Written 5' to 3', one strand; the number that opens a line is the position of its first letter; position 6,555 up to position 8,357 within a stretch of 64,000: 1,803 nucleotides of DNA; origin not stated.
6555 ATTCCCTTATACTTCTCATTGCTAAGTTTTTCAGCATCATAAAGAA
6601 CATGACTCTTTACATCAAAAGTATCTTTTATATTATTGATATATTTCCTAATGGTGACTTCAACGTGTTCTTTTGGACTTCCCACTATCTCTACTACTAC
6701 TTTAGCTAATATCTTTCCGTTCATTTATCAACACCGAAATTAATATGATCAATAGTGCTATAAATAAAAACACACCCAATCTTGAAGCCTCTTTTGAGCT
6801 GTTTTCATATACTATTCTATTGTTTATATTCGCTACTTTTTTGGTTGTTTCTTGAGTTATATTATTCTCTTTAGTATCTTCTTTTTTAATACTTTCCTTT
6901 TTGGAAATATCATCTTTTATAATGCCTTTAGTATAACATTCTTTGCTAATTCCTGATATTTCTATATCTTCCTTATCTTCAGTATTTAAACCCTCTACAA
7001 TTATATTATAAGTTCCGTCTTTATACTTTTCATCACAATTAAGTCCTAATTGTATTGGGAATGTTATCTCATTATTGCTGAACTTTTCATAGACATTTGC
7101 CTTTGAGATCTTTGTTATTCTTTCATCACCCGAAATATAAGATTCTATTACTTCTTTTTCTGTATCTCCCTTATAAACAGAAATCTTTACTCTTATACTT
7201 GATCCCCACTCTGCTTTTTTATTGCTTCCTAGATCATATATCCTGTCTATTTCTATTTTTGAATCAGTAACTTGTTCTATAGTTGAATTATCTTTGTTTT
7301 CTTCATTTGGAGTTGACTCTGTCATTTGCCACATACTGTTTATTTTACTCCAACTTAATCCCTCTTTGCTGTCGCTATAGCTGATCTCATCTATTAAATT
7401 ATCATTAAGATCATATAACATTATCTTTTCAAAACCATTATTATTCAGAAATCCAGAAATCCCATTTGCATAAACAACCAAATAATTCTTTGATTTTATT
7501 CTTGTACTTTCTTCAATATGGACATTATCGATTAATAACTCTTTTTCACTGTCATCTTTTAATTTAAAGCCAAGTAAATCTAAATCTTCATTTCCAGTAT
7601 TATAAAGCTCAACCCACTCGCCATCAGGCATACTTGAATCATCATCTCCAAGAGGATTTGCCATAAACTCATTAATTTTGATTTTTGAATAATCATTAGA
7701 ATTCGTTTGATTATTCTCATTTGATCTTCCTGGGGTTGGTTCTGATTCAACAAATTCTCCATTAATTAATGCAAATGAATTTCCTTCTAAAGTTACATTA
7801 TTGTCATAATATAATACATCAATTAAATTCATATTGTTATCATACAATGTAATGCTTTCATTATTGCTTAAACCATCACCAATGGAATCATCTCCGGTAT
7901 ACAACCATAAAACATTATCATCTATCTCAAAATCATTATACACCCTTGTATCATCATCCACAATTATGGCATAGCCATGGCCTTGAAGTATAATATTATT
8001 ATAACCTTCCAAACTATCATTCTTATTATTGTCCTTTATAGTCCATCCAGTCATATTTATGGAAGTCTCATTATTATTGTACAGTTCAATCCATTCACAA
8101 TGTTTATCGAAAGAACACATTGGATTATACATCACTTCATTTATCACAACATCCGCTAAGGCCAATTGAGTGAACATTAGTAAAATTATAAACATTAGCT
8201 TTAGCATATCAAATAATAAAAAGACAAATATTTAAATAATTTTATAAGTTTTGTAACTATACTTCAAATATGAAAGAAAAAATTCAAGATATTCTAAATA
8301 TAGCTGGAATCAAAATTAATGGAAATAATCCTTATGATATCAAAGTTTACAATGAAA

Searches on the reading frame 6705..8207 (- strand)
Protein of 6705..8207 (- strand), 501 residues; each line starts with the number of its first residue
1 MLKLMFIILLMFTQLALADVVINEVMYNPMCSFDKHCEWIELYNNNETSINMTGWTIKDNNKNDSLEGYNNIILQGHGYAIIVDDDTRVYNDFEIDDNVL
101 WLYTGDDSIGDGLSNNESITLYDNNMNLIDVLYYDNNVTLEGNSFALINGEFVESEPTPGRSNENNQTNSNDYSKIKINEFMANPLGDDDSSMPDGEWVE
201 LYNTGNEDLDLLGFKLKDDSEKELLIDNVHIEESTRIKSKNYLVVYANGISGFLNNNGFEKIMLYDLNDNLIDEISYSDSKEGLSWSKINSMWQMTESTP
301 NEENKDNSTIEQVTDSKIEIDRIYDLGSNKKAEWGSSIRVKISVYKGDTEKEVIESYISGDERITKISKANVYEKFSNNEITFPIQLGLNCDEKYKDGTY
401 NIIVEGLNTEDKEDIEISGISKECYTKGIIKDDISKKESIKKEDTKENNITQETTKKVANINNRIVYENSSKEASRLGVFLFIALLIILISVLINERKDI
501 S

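Call 15: search_protein_families(library=pfam, proteins=[window:6705-8207:-], max_evalue=0.00001)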
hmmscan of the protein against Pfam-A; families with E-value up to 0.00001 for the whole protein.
window:6705-8207:- (501 aa): 1 family
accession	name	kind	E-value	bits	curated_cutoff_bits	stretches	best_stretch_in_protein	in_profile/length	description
PF00932.25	LTD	-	3.9e-33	114.5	34.3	2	16-134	4-107/109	Lamin Tail Domain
